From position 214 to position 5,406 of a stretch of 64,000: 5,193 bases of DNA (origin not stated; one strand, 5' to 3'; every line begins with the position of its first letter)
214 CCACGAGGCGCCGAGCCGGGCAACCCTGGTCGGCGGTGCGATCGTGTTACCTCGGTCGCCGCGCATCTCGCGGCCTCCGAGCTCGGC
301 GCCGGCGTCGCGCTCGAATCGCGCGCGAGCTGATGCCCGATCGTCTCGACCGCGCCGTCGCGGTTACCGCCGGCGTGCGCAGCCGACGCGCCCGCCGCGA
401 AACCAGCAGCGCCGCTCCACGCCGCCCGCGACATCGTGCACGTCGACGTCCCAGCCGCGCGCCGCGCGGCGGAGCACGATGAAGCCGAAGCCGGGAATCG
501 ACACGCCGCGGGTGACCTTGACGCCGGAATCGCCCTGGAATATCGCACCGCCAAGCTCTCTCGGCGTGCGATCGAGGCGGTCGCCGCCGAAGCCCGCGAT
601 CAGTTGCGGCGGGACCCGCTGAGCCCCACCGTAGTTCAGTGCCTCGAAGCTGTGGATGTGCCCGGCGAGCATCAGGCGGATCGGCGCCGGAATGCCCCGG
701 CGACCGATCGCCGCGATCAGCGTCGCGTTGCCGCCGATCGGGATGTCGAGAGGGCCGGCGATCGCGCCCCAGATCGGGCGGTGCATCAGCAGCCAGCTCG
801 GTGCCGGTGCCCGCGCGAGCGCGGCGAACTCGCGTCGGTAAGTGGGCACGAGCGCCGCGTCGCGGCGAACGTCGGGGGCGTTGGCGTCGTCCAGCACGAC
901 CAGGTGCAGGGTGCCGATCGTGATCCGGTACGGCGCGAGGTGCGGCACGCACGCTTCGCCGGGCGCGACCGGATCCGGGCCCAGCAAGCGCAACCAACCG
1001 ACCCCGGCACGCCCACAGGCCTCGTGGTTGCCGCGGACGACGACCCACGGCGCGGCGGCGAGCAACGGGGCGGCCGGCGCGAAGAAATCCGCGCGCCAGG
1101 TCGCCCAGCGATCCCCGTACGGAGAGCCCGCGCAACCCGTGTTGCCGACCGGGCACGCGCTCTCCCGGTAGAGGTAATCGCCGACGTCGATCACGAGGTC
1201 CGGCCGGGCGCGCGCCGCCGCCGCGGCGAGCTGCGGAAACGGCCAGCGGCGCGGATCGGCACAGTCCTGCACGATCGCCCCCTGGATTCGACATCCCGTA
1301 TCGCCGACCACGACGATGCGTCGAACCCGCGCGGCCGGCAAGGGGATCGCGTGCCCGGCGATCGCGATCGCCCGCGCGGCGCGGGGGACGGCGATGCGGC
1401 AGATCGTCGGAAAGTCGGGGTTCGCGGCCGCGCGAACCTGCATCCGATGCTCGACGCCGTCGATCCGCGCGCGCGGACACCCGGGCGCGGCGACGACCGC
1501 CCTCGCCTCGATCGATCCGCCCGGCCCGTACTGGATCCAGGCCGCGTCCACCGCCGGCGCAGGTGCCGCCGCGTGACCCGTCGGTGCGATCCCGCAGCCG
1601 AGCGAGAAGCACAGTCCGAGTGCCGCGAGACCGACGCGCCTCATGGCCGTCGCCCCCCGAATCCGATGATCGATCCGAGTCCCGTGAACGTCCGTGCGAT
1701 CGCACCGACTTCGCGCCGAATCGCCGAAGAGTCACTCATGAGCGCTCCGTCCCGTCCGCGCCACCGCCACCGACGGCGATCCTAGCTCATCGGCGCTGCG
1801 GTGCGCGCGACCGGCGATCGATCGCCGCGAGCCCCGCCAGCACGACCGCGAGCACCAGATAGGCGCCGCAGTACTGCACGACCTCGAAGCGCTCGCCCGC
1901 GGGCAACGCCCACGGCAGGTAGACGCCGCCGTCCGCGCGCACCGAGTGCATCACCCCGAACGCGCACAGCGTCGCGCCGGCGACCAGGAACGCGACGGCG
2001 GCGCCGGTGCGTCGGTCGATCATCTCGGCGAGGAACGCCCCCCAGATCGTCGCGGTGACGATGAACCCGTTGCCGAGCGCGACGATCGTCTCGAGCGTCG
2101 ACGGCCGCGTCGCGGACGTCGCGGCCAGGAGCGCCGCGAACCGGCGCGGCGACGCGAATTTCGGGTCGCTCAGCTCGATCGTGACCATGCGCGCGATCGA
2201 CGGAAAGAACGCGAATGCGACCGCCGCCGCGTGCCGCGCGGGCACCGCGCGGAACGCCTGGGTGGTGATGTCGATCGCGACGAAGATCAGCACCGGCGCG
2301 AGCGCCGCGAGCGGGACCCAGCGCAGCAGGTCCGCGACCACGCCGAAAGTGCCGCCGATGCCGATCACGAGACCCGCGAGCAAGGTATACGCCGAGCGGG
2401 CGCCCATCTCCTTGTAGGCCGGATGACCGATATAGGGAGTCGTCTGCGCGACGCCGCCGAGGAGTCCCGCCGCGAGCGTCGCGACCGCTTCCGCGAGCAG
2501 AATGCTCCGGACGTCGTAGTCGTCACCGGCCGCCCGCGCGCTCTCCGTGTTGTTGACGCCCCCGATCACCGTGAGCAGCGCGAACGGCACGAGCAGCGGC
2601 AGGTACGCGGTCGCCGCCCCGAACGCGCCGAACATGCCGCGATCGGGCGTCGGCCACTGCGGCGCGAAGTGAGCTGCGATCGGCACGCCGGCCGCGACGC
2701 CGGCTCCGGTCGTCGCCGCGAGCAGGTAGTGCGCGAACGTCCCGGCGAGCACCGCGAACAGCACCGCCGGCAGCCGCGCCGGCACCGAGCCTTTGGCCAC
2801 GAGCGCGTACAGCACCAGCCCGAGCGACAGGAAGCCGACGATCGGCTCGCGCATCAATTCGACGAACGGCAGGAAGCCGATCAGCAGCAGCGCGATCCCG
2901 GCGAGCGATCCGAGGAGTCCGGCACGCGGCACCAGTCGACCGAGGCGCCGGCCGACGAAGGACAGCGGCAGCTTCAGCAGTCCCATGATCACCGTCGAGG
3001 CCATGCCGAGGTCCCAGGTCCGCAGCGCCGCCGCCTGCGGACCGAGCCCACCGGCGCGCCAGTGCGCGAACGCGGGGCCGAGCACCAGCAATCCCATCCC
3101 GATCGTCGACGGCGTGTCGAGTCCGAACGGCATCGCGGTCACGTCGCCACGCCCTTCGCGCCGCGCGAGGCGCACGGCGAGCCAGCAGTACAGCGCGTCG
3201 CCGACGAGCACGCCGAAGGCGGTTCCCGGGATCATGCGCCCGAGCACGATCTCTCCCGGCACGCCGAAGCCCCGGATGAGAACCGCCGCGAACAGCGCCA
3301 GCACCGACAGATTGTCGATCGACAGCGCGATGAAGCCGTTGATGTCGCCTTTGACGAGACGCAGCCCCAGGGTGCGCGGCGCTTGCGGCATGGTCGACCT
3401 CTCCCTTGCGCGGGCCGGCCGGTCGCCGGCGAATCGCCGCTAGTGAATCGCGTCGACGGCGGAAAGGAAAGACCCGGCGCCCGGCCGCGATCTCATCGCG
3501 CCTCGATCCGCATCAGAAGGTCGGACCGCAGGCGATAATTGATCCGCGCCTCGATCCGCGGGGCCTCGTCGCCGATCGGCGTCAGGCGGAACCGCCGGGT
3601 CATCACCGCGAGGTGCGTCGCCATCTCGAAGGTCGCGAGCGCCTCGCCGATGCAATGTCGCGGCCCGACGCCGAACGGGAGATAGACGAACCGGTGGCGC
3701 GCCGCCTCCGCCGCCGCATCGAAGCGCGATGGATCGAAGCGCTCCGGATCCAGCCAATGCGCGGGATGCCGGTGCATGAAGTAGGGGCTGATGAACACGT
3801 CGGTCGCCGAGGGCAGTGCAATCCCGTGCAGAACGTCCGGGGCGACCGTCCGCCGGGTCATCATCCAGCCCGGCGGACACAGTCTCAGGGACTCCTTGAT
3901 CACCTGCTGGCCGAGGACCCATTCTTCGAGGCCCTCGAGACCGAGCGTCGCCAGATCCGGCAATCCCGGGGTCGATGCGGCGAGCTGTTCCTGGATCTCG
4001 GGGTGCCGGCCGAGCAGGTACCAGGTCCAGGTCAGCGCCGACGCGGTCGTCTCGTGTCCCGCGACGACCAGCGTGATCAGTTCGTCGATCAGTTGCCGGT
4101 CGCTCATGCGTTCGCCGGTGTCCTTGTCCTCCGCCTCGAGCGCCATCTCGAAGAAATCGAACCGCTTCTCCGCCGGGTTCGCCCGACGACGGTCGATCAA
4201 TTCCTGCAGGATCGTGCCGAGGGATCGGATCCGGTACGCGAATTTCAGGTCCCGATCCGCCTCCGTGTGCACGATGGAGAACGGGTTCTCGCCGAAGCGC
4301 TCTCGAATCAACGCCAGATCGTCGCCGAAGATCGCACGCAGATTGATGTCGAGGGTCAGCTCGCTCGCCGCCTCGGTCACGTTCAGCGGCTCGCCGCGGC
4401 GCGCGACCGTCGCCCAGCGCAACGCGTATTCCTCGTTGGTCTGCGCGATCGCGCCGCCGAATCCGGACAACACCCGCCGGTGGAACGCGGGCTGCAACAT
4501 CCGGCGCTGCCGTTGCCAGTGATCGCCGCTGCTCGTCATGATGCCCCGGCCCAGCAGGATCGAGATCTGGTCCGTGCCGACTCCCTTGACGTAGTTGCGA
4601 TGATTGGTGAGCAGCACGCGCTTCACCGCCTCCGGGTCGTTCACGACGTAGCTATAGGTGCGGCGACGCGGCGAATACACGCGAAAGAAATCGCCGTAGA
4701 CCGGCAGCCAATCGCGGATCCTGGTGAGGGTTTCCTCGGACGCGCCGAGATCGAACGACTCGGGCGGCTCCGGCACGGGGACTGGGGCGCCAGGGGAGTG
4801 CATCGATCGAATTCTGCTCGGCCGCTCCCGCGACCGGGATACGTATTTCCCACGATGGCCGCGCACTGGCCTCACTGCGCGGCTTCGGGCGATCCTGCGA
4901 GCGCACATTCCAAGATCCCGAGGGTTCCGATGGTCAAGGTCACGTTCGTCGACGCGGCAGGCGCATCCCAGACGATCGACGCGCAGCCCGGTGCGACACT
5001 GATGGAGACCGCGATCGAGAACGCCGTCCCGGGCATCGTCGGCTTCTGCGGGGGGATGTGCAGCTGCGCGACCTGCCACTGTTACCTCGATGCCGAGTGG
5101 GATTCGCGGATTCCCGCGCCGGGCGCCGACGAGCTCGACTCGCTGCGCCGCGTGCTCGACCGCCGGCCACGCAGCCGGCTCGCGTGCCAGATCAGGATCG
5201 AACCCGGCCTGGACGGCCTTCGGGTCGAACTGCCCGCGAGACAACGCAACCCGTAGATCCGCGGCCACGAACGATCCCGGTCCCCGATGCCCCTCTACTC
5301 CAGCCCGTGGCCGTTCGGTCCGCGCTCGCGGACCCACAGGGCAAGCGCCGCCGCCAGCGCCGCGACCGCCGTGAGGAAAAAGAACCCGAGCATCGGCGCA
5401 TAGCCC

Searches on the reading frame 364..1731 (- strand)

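Call 14: search_protein_families(library=pfam, max_evalue=0.00001, proteins=[window:364-1731:-])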
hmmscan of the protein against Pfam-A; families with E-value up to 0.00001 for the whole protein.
window:364-1731:- (455 aa): 1 family
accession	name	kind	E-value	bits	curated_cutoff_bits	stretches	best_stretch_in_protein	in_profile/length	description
PF00149.33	Metallophos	-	9.2e-09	36.4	21.5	1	138-242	2-79/191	Calcineurin-like phosphoesterase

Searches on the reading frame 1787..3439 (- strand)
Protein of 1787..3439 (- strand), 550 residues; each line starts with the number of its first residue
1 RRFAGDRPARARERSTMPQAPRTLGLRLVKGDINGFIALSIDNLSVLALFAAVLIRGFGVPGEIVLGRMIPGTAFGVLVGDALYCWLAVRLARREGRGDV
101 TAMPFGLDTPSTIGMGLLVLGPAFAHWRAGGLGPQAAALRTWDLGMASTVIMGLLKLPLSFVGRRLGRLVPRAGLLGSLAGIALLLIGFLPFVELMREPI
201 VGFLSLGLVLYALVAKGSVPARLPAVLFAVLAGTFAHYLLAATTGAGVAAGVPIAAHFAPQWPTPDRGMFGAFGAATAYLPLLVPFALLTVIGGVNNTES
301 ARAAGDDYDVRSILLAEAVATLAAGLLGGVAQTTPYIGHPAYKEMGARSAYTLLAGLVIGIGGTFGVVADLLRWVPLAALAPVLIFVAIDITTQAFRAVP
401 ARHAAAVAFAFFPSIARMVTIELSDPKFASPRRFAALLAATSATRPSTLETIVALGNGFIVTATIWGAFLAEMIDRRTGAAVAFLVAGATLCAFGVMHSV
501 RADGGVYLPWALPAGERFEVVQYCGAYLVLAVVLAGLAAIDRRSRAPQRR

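Call 14: search_protein_families(library=pfam, max_evalue=0.00001, proteins=[window:1787-3439:-])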
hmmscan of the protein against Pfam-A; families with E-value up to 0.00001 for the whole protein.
window:1787-3439:- (550 aa): 0 families

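Call 40: search_protein_families(library=pfam, max_evalue=0.00001, proteins=[window:1787-3391:-])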
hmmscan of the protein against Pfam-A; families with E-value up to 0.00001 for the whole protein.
window:1787-3391:- (534 aa): 0 families

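Call 48: find_encoding_contigs(protein=window:1787-3391:-, flank=10000, max_places=4)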
Protein window:1787-3391:- (534 aa): 4 contigs read that carry it; 4 places shown.
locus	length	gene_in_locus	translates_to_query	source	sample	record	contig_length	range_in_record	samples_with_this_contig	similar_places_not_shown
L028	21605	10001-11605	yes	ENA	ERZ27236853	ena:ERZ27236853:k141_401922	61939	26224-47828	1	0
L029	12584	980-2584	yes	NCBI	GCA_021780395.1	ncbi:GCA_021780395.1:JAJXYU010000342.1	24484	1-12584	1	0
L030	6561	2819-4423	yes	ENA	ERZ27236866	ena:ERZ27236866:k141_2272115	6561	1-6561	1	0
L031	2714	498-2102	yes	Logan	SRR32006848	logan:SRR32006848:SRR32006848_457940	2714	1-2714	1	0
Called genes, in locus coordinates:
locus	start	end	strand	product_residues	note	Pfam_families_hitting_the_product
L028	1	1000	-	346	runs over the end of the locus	PF13531:SBP_bac_11, PF01547:SBP_bac_1, PF13416:SBP_bac_8, PF13343:SBP_bac_6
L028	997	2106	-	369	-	PF00266:Aminotran_5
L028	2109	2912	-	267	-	PF00702:Hydrolase, PF13419:HAD_2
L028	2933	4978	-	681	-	PF13428:TPR_14 (faint), PF07719:TPR_2 (faint), PF23914:TPR_CcmH_CycH (weak), PF13429:TPR_15 (weak), PF14559:TPR_19 (weak), PF13432:TPR_16 (weak), PF00685:Sulfotransfer_1 (weak), PF13469:Sulfotransfer_3, +4 more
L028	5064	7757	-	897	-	PF07715:Plug, PF00593:TonB_dep_Rec_b-barrel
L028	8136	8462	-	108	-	PF00111:Fer2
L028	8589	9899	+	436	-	PF00067:p450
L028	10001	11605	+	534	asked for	-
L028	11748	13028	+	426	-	PF00149:Metallophos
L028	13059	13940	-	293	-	PF00892:EamA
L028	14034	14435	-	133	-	-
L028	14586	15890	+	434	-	PF00324:AA_permease, PF13520:AA_permease_2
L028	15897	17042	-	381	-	PF20434:BD-FAE, PF12697:Abhydrolase_6 (weak), PF00326:Peptidase_S9 (faint)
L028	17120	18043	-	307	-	PF00389:2-Hacid_dh, PF02826:2-Hacid_dh_C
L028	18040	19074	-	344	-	PF02615:Ldh_2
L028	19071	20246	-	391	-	PF04295:GD_AH_second, PF20629:GD_AH_C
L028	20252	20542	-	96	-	-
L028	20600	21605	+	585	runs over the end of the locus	PF00920:ILVD_EDD_N, PF24877:ILV_EDD_C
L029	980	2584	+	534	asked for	-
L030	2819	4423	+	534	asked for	-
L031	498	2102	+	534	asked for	-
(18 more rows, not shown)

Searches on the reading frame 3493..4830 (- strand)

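Call 6: search_protein_families(library=pfam, proteins=[window:3493-4830:-])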
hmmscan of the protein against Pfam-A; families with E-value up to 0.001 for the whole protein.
window:3493-4830:- (445 aa): 1 family
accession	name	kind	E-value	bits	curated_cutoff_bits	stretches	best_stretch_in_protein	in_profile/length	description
PF00067.27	p450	-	2.4e-64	218.2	22.8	2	206-424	218-442/462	Cytochrome P450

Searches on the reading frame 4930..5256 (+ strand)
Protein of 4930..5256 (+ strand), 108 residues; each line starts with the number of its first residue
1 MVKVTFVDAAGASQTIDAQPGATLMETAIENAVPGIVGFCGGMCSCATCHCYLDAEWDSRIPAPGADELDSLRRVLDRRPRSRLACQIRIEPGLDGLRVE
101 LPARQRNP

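Call 6: search_protein_families(library=pfam, proteins=[window:4930-5256:+])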
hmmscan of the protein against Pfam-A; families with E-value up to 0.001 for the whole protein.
window:4930-5256:+ (108 aa): 1 family
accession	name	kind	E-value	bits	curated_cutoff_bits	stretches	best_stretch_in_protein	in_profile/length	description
PF00111.32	Fer2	-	7.9e-09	35.8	21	1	10-90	4-76/77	2Fe-2S iron-sulfur cluster binding domain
